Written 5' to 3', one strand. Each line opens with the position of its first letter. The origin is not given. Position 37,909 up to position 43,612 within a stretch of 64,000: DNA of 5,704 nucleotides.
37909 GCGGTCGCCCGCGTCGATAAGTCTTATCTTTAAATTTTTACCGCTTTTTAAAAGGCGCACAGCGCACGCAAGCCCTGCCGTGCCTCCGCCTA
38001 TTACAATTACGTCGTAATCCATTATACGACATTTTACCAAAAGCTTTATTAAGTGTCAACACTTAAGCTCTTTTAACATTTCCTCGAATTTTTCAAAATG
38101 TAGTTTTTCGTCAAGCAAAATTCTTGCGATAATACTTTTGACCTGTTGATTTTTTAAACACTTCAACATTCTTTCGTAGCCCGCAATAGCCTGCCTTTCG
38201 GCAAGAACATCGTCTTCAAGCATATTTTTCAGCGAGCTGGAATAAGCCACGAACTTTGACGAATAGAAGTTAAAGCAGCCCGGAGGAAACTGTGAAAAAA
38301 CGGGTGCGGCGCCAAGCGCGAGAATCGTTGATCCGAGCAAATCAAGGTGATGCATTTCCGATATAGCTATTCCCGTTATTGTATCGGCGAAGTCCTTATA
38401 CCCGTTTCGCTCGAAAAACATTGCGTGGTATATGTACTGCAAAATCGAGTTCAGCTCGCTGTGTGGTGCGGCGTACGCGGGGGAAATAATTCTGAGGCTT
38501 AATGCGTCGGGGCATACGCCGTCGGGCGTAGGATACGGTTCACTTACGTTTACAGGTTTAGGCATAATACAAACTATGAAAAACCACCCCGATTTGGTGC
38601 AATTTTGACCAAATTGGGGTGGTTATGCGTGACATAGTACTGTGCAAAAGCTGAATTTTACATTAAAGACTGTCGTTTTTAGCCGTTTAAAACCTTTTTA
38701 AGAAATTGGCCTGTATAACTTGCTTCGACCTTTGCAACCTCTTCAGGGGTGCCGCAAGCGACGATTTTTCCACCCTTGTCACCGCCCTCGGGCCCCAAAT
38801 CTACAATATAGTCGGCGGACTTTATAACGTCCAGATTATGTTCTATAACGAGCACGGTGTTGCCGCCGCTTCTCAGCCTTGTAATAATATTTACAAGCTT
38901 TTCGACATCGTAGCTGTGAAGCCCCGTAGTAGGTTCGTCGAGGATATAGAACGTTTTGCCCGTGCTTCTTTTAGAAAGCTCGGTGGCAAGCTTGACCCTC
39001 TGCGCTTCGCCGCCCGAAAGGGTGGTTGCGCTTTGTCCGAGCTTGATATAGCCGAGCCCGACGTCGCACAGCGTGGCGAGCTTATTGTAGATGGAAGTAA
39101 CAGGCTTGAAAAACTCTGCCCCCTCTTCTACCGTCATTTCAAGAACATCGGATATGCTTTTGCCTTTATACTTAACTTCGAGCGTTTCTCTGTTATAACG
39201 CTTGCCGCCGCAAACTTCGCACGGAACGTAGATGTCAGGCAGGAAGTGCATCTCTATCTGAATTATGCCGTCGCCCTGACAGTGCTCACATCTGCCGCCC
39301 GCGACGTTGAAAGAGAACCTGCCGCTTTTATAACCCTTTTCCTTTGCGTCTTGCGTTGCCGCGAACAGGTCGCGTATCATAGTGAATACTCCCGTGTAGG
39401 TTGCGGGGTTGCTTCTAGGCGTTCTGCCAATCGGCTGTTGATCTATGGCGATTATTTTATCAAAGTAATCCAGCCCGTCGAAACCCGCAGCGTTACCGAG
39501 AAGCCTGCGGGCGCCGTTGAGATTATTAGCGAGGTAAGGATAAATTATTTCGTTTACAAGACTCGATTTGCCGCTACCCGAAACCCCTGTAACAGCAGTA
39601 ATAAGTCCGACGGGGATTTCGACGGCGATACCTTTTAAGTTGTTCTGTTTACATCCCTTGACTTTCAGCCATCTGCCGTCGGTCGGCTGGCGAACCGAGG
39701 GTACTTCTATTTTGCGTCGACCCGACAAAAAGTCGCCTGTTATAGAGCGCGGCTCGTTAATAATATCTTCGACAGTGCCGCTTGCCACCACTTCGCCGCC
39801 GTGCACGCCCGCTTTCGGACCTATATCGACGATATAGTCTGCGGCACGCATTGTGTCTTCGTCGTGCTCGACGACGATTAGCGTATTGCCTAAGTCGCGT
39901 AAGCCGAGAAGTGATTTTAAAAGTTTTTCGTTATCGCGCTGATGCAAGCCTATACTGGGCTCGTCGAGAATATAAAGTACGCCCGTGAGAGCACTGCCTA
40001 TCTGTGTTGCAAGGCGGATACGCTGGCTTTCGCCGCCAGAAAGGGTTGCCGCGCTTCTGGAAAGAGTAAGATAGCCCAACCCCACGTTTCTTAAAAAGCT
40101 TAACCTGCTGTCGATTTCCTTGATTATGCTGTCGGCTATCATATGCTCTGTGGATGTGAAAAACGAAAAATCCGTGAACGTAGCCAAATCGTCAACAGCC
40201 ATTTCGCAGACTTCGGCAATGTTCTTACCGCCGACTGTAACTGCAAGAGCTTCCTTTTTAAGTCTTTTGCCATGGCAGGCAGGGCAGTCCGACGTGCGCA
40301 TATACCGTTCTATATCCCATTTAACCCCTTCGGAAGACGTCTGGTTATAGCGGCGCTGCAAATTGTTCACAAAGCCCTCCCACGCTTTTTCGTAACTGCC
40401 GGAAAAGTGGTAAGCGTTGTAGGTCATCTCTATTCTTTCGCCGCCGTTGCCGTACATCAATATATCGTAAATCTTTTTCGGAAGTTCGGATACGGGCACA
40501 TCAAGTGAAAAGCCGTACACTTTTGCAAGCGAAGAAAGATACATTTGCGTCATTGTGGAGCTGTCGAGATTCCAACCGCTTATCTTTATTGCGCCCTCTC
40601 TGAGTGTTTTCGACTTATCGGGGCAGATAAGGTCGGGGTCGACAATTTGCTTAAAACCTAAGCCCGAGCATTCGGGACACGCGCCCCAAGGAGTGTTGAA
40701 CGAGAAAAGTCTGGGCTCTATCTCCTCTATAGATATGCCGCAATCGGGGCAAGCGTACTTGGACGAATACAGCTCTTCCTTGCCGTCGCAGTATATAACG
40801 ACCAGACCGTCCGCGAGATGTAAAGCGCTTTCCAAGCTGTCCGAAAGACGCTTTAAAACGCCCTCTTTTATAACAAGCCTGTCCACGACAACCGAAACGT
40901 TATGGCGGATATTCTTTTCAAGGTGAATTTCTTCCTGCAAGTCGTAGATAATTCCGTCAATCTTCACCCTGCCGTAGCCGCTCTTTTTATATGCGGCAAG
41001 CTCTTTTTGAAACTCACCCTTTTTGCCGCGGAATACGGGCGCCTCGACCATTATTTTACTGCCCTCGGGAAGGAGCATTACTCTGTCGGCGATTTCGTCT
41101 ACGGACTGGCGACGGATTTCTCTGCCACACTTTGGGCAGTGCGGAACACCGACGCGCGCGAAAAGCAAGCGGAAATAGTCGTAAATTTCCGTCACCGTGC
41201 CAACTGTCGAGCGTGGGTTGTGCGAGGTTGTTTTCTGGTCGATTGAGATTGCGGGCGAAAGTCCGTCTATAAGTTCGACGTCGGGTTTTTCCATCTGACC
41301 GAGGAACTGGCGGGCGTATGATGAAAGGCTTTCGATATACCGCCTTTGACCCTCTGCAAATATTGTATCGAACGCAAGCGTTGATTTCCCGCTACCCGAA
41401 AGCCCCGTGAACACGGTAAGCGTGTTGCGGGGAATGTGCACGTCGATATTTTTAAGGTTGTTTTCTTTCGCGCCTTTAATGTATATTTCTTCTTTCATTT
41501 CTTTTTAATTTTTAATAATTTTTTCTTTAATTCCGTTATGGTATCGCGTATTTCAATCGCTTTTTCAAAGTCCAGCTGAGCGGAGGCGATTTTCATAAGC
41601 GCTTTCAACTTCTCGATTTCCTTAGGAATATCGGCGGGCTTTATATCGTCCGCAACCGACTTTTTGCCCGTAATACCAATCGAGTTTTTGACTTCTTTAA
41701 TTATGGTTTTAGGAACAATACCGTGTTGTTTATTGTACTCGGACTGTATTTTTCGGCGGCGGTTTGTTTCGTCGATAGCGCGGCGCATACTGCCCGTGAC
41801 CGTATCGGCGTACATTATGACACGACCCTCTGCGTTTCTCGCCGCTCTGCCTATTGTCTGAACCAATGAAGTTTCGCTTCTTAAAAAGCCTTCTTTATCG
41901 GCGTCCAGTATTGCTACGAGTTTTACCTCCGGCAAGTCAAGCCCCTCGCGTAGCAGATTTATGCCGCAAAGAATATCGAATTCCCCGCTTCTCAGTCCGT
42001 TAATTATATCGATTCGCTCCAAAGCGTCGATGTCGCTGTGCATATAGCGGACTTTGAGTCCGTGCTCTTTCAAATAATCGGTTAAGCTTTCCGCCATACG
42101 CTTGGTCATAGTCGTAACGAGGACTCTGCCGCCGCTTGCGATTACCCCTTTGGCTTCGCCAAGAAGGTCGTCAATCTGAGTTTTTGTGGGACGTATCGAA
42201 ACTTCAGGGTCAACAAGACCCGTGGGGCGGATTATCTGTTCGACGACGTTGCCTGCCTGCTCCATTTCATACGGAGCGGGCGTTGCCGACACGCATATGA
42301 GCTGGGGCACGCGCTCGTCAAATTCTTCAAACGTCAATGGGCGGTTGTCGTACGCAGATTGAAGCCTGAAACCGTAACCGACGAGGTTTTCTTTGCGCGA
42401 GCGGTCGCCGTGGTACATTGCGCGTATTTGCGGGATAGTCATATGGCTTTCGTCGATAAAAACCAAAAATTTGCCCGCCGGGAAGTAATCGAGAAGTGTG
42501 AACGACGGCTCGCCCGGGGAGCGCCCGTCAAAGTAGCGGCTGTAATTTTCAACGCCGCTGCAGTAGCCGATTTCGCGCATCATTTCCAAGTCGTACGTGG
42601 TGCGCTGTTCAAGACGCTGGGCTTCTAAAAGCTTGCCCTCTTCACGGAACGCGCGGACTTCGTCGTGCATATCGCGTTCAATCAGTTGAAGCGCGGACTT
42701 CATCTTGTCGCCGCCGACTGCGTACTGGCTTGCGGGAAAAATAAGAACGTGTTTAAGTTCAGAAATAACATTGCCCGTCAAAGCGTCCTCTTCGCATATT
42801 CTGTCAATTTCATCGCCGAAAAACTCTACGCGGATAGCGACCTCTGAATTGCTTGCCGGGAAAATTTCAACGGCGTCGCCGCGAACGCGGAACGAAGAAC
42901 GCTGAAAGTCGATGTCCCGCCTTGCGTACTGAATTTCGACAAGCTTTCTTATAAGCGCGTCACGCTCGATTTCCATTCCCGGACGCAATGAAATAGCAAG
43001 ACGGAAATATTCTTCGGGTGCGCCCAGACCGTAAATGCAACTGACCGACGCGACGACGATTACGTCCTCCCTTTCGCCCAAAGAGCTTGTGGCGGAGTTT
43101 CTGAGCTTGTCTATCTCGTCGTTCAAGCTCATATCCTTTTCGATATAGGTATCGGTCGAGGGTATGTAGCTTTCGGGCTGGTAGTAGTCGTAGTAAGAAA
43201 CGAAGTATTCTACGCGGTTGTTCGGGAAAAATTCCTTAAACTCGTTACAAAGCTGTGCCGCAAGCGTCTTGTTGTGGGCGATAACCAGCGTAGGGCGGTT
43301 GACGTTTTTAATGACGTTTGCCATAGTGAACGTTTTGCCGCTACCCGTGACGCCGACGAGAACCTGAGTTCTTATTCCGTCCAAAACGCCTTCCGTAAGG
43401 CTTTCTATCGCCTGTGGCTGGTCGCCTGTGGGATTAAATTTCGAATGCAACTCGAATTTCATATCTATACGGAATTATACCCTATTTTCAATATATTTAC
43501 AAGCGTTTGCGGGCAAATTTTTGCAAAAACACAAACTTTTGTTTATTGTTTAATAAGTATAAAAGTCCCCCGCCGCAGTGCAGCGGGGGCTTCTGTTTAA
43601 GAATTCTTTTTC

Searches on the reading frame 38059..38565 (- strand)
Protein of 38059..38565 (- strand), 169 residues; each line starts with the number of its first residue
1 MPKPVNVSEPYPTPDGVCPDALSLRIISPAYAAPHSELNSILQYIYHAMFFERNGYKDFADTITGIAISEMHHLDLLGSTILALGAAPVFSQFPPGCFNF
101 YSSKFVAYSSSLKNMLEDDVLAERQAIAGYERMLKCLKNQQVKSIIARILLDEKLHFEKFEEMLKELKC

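Call 19: search_protein_families(library=pfam, proteins=[window:38059-38565:-], max_evalue=0.001)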
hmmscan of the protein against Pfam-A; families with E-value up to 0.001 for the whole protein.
window:38059-38565:- (169 aa): 5 families
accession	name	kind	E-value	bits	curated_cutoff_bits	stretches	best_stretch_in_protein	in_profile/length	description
PF00210.30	Ferritin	-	1.2e-10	42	24.5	1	36-168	10-140/142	Ferritin-like domain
PF05067.18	Mn_catalase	-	2.9e-06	26.9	27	0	19-84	17-80/284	Manganese containing catalase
PF02915.23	Rubrerythrin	-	1.1e-05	26.2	22.8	1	35-163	8-136/137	Rubrerythrin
PF12902.13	Ferritin-like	-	1.4e-05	25.5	22.3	1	35-92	6-63/221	Ferritin-like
PF13668.12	Ferritin_2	-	6e-05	23.6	24.7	1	58-157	40-129/138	Ferritin-like domain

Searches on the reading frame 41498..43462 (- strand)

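Call 70: search_protein_families(library=pfam, proteins=[window:41498-43462:-], max_evalue=0.00001)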
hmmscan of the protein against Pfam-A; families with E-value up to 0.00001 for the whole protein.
window:41498-43462:- (655 aa): 6 families
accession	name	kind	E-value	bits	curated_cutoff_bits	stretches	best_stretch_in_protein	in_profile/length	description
PF17757.6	UvrB_inter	-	9.8e-34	115.8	22.9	1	157-247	1-91/91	UvrB interaction domain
PF12344.14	UvrB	-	1.6e-23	82.7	27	1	550-591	1-42/43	Ultra-violet resistance protein B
PF00271.37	Helicase_C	-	1.9e-20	73.6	23.5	1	441-543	12-109/110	Helicase conserved C-terminal domain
PF04851.21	ResIII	-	1.2e-13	51.7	22.5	1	10-136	3-130/164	Type III restriction enzyme, res subunit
PF02151.25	UVR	-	2.8e-10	40.1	21.5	1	614-648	2-36/36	UvrB/uvrC motif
PF00270.35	DEAD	-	1.7e-06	28.3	26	0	14-85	3-77/167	DEAD/DEAH box helicase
